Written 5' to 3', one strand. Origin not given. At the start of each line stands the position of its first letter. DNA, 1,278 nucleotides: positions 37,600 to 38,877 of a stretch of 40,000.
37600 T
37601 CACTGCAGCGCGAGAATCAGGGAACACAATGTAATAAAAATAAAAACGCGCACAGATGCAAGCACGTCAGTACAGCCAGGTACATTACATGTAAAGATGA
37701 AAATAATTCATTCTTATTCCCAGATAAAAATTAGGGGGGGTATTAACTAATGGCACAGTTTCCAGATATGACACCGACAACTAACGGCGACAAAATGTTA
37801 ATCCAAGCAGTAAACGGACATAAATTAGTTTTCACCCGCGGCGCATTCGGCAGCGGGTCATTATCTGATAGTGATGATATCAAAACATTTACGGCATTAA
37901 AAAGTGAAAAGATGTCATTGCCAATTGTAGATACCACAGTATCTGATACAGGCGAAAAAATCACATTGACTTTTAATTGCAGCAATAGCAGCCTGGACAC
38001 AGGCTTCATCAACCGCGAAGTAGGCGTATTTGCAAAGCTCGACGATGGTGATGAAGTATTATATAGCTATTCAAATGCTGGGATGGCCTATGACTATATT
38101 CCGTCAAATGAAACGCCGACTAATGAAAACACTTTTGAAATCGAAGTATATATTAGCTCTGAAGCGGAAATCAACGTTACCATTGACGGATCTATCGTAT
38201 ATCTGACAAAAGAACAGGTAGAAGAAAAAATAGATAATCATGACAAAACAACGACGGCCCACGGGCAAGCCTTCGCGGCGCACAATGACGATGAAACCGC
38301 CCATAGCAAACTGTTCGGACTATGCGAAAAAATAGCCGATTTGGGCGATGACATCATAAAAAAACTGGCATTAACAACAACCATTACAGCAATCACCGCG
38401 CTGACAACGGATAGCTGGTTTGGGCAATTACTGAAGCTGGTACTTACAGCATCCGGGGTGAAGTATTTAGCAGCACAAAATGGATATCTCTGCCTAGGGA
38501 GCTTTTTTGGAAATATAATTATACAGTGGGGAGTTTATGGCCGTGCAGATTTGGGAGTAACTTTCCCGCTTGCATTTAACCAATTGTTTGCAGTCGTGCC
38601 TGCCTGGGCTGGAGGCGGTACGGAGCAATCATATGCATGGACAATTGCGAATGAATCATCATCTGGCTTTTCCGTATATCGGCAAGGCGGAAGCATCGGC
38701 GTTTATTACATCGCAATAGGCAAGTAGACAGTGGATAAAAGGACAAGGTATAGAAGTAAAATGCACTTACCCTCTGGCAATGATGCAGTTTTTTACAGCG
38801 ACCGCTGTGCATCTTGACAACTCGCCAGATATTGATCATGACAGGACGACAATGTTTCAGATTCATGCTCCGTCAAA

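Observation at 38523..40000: Array of at least 7 alternative tail-fibre C-terminal domain cassettes delimited by a conserved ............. core: candidate multi-cassette host-range switching system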

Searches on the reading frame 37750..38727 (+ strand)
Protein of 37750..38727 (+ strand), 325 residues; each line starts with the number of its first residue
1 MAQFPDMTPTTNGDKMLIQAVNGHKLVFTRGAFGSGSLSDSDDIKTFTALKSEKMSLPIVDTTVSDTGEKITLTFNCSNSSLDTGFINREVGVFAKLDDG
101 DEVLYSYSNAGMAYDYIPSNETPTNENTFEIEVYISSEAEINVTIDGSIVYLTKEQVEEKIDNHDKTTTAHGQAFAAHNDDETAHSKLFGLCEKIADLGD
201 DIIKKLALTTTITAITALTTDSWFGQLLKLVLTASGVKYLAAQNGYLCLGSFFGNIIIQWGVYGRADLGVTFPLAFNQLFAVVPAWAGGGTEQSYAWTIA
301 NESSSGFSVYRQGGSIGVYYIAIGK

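Call 5: find_encoding_contigs(protein=window:37750-38727:+, flank=10000, max_places=10)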
Protein window:37750-38727:+ (325 aa): no gene with exactly this product is on record in the collection.

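Call 9: find_related_loci(query=window:37750-38727:+, collection=genome_contigs, flank=10000)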
Query window:37750-38727:+ (325 aa) in genome_contigs; peptide patterns used: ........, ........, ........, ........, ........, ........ (x = any residue, [..] = any of these).
71 stretches matched a pattern, but none encodes a relative of the query by tblastn (E <= 1e-3).

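Call 10: find_related_loci(query=window:37750-38727:+, collection=viral_contigs, flank=10000)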
Query window:37750-38727:+ (325 aa) in viral_contigs; peptide patterns used: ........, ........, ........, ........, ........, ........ (x = any residue, [..] = any of these).
9 stretches matched a pattern; 4 encode a relative of the query (tblastn E <= 1e-3); 4 distinct loci.
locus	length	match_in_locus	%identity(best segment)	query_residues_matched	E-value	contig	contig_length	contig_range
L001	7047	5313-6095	96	1-261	2e-171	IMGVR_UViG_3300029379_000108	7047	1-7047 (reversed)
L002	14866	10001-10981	76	1-325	1e-164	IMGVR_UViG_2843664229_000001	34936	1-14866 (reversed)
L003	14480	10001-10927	59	1-324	7e-123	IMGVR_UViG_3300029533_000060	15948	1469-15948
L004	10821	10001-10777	65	1-276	2e-120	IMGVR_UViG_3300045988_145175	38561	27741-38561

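Call 15: search_protein_families(library=pfam, proteins=[L002:11844-12893:-, window:37750-38727:+, L002:12937-13410:+], max_evalue=0.01)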
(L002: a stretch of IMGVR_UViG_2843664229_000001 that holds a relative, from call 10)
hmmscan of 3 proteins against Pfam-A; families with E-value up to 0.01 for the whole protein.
L002:11844-12893:- (349 aa): 2 families
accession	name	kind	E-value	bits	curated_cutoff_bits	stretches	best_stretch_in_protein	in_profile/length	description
PF00589.27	Phage_integrase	-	2.2e-21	76.9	27.1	1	200-336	28-168/172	Phage integrase family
PF13495.12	Phage_int_SAM_4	-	5.7e-05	23.9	27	1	86-154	11-80/85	Phage integrase, N-terminal SAM-like domain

window:37750-38727:+ (325 aa): 2 families
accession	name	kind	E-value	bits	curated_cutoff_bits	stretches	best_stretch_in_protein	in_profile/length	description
PF21882.2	Gp53-like_C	-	4.4e-08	34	24.9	1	256-324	6-83/84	Putative tail fiber protein gp53-like, C-terminal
PF12571.13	Phage_tail_fib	-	1.6e-05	25.4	23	1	10-154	10-149/150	Phage tail-collar fibre protein, N-terminal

L002:12937-13410:+ (157 aa): 0 families

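Call 20: find_related_loci(query=A1, collection=genome_contigs, flank=10000)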
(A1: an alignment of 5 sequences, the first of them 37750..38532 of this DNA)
Query A1 (261 aa) in genome_contigs; peptide patterns used: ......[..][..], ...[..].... (x = any residue, [..] = any of these).
107 stretches matched a pattern, but none encodes a relative of the query by tblastn (E <= 1e-3).

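Call 21: find_related_loci(query=A1, collection=metagenome_contigs, flank=10000)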
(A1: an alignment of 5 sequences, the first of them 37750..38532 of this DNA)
Query A1 (261 aa) in metagenome_contigs; peptide patterns used: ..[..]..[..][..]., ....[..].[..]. (x = any residue, [..] = any of these).
204 stretches matched a pattern; 11 encode a relative of the query (tblastn E <= 1e-3); 11 distinct loci.
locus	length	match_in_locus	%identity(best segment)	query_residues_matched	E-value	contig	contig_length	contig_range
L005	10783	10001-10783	99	1-261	3e-175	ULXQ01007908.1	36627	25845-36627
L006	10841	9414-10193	94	1-260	2e-169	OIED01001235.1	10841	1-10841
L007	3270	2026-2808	94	1-261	1e-177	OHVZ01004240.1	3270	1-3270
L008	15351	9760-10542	94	1-261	3e-169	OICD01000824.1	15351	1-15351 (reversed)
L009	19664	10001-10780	94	1-260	5e-168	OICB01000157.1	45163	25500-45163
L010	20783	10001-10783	91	1-261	9e-167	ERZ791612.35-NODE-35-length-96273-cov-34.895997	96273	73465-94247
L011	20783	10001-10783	90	1-261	2e-164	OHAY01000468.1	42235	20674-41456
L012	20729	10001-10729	67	1-260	4e-117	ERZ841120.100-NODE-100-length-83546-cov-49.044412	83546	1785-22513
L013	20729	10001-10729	67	1-260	4e-117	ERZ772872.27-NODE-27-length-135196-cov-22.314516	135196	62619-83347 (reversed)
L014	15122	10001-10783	97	1-261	3e-170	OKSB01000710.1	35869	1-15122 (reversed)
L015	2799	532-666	93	1-45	5e-23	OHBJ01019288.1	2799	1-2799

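Call 22: find_related_loci(query=A1, collection=viral_contigs, flank=10000)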
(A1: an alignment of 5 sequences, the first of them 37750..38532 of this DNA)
Query A1 (261 aa) in viral_contigs; peptide patterns used: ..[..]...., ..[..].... (x = any residue, [..] = any of these).
600 stretches matched a pattern (row limit reached: there are more); 3 encode a relative of the query (tblastn E <= 1e-3); 3 distinct loci.
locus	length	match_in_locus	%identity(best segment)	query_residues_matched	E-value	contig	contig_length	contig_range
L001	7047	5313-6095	96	1-261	5e-173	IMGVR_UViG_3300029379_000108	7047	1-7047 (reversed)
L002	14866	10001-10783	90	1-261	4e-166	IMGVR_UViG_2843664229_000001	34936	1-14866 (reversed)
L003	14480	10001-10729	67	1-260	9e-118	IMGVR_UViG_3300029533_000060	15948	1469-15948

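Call 32: search_dna_similar(query=window:37750-38532:+, collection=phages, mode=protein, max_rows=15)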
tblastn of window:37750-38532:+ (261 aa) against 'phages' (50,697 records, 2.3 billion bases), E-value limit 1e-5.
Records with a match: 17; places in all: 17; records where one place covers at least 80% of the query: 0.
Best place of each record, by identity: <60% 17.
By first word of the organism name: Bacteriophage 5; Fusobacterium 4; Paenibacillus 2; Streptococcus 2; Faecalibacterium 2; Dulem 1; Phage 1.
By host as written in the record: - 4; Fusobacterium nucleatum 3; Paenibacillus larvae ATCC 9545 2; Faecalibacterium prausnitzii 2; Paenibacillus dendritiformis PB22F 1; Propithecus coquereli 1; Paenibacillus larvae subsp. larvae strain Eric_V 1; Streptococcus mitis B6 1; and 2 more.
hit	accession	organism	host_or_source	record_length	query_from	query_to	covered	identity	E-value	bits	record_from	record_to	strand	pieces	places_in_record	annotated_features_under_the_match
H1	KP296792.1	Bacteriophage Lily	Paenibacillus larvae ATCC 9545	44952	1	183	70%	30.5%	3e-16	84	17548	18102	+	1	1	tail protein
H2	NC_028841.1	Bacteriophage Lily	Paenibacillus larvae ATCC 9545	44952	1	183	70%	30.5%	3e-16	84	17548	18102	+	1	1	tail fiber protein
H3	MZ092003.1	Paenibacillus phage Pd_22F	Paenibacillus dendritiformis PB22F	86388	1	161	62%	34.6%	4e-16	83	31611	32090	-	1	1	tail protein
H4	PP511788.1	Dulem virus 34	Propithecus coquereli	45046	10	171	62%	31.7%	4e-12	72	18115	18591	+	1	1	Ig-like domain protein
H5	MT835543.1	Bacteriophage sp.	human fecal samples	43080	1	181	69%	27.8%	5e-9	62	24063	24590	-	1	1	record has no annotation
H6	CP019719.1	Paenibacillus phage phiERICV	Paenibacillus larvae subsp. larvae ...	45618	1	150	57%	32.5%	3e-13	75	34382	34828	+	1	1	phage structural protein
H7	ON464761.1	Fusobacterium phage JD-Fnp3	Fusobacterium nucleatum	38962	18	158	54%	34.5%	5e-9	62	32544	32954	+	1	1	hypothetical protein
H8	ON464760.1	Fusobacterium phage JD-Fnp2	Fusobacterium nucleatum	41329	18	158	54%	34.5%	5e-9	62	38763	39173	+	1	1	tail-collar fiber protein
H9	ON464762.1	Fusobacterium phage JD-Fnp5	Fusobacterium nucleatum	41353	18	158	54%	34.5%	5e-9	62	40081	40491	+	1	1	hypothetical protein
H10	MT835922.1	Bacteriophage sp.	human fecal samples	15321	1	158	61%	29.8%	4e-7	57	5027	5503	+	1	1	record has no annotation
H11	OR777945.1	Phage nd4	-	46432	1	158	61%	29.8%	5e-7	56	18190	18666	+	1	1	hypothetical protein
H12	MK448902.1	Streptococcus phage Javan308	Streptococcus mitis B6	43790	22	171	57%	29.7%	4e-6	54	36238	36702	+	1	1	YOMR protein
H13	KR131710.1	Fusobacterium phage Funu1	Fusobacterium nucleatum 7_1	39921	28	159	51%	33.3%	8e-10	65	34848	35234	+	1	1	hypothetical protein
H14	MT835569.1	Bacteriophage sp.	human fecal samples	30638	10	177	64%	26.2%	1e-6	55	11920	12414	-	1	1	record has no annotation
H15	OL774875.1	Streptococcus phage MissE2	Streptococcus mitis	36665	22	171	57%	29.1%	4e-6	54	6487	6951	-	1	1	tail fiber protein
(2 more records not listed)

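Call 33: search_dna_similar(query=L002:11847-12893:-, collection=phages, mode=protein, max_rows=15)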
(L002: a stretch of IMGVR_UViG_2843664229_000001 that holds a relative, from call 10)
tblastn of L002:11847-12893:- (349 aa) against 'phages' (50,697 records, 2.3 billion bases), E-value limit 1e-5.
Records with a match: 634; places in all: 636; records where one place covers at least 80% of the query: 57.
Best place of each record, by identity: <60% 634.
By first word of the organism name: Mycobacterium 484; Streptococcus 27; Bacteriophage 24; Pseudomonas 22; Lactobacillus 13; Gordonia 10; Ruminococcus 9; Fusobacterium 7; Corynebacterium 5; Butyrivibrio 4; and 17 more.
By host as written in the record: Mycobacterium smegmatis mc2 155 329; Mycobacterium smegmatis mc#155 77; - 34; Mycobacterium smegmatis mc2155 23; Pseudomonas aeruginosa 10; Mycobacterium smegmatius mc2 155 10; [Ruminococcus] gnavus ATCC 29149 6; Gordonia terrae 3612 6; and 92 more.
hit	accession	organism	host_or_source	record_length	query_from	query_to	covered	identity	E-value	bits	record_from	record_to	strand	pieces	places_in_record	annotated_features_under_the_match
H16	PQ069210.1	Butyrivibrio phage Closwp03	Butyrivibrio sp.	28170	4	346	98%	32.7%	3e-43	165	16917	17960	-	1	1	hypothetical protein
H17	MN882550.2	Butyrivibrio phage Arawn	Butyrivibrio fibrisolvens DSM 3071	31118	4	346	98%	32.7%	3e-43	165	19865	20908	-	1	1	hypothetical protein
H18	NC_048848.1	Butyrivibrio phage Arawn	Butyrivibrio fibrisolvens DSM 3071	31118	4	346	98%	32.7%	3e-43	165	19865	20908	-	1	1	hypothetical protein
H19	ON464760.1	Fusobacterium phage JD-Fnp2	Fusobacterium nucleatum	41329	2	348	99%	32.2%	2e-40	157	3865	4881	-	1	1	site-specific integrase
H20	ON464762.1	Fusobacterium phage JD-Fnp5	Fusobacterium nucleatum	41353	2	348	99%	32.2%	2e-40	157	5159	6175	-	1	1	site-specific integrase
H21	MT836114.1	Bacteriophage sp.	human fecal samples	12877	4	345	98%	32.5%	6e-52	190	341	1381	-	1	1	record has no annotation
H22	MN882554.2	Butyrivibrio phage Idris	Butyrivibrio fibrisolvens DSM 3071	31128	4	346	98%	32.2%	4e-43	165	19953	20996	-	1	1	hypothetical protein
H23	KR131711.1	Fusobacterium phage Funu2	Fusobacterium nucleatum 7_1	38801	4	348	99%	31.7%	2e-49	183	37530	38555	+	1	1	integrase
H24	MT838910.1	Bacteriophage sp.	human fecal samples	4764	3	345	98%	31.7%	1e-51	189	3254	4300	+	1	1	record has no annotation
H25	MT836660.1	Bacteriophage sp.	human fecal samples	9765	4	345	98%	31.3%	1e-46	175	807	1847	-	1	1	record has no annotation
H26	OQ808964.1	Fusobacterium phage vB_FnuS_FNU4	Fusobacterium nucleatum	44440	2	345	99%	29.8%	1e-36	146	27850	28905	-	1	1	putative site-specific integrase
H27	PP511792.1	Dulem virus 33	Propithecus coquereli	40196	4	348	99%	29.6%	7e-32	132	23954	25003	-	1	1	integrase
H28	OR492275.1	Fusobacterium phage phiHugo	Fusobacterium necrophorum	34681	5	348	99%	29.5%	1e-38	152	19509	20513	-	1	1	xerC: tyrosine recombinase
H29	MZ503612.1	Fusobacterium phage FNU_1P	Fusobacterium nucleatum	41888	2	346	99%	27.8%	4e-36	144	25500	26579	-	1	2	site-specific integrase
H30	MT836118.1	Bacteriophage sp.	human fecal samples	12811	4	341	97%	27.9%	1e-27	119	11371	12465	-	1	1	record has no annotation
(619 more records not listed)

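Call 34: get_annotated_region(hit=H17, flank=5000)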
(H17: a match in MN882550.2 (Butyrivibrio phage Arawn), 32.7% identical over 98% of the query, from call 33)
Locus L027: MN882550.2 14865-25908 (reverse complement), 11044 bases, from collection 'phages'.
description: Butyrivibrio phage Arawn, complete genome.
organism: Butyrivibrio phage Arawn (NCBI taxid 2724180)
taxonomy: Viruses; Duplodnaviria; Heunggongvirae; Uroviricota; Caudoviricetes; Arawnvirus; Arawnvirus arawn
host: Butyrivibrio fibrisolvens DSM 3071; source: -; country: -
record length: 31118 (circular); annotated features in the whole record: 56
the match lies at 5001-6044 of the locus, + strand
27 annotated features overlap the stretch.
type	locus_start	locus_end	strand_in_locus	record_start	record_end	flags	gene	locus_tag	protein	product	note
CDS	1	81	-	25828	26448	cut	-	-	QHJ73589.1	single-stranded DNA-binding protein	Pfam single-strand binding protein family (PF00436.25), TIGRfam (TIGR00621), HAMAP (MF_00984). ORF predicted by ...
CDS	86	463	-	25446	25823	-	-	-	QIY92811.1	hypothetical protein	Hypothetical possible coding region with unknown function. ORF predicted by GeneMarkS-2, Glimmer3, Prodigal-v2.6.3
CDS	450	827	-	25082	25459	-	-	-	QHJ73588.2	CMP glycosidase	Similar to CMP glycosidase in Gordonia phage Vendetta (YP_009274002.1) and Gordonia phage Splinter (YP_009275424.1). ...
CDS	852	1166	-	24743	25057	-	-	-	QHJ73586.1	hypothetical protein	Hypothetical possible coding region with unknown function. ORF predicted by GeneMarkS-2, Glimmer3, Phanotate-v1.1.2, ...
CDS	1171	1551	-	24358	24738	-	-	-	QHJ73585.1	hypothetical protein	Hypothetical possible coding region with unknown function. ORF predicted by GeneMarkS-2, Glimmer3, Phanotate-v1.1.2, ...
CDS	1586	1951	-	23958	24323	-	-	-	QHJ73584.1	hypothetical protein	Hypothetical possible coding region with unknown function. ORF predicted by GeneMarkS-2, Phanotate-v1.1.2, ...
CDS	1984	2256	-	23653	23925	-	-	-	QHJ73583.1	hypothetical protein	Hypothetical possible coding region with unknown function. ORF predicted by GeneMarkS-2, Glimmer3, Phanotate-v1.1.2, ...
CDS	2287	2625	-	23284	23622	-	-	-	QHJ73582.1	hypothetical protein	Hypothetical possible coding region with unknown function. ORF predicted by GeneMarkS-2, Glimmer3, Phanotate-v1.1.2, ...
CDS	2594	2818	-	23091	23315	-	-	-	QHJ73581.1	hypothetical protein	Pfam Helix-turn-ghelix domain (PF12728.7), TIGRfam DNA binding domain (TIGR01764). ORF predicted by GeneMarkS-2, ...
CDS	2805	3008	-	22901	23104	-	-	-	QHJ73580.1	hypothetical protein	Hypothetical possible coding region with unknown function. ORF predicted by GeneMarkS-2, Glimmer3, Phanotate-v1.1.2, ...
CDS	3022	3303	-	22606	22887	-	-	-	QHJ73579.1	hypothetical protein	Hypothetical possible coding region with unknown function. ORF predicted by GeneMarkS-2, Glimmer3, Phanotate-v1.1.2, ...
CDS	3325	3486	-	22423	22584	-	-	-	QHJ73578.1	hypothetical protein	Hypothetical possible coding region with unknown function. ORF predicted by GeneMarkS-2, Glimmer3, Phanotate-v1.1.2, ...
CDS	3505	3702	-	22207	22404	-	-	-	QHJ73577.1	hypothetical protein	Hypothetical possible coding region with unknown function. ORF predicted by Glimmer3, Phanotate-v1.1.2, Prodigal-v2.6.3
CDS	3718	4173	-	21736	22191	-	-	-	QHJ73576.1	hypothetical protein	Hypothetical possible coding region with unknown function. ORF predicted by GeneMarkS-2, Glimmer3, Phanotate-v1.1.2, ...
regulatory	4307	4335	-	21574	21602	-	-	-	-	promoter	promoter predicted by PhagePromoter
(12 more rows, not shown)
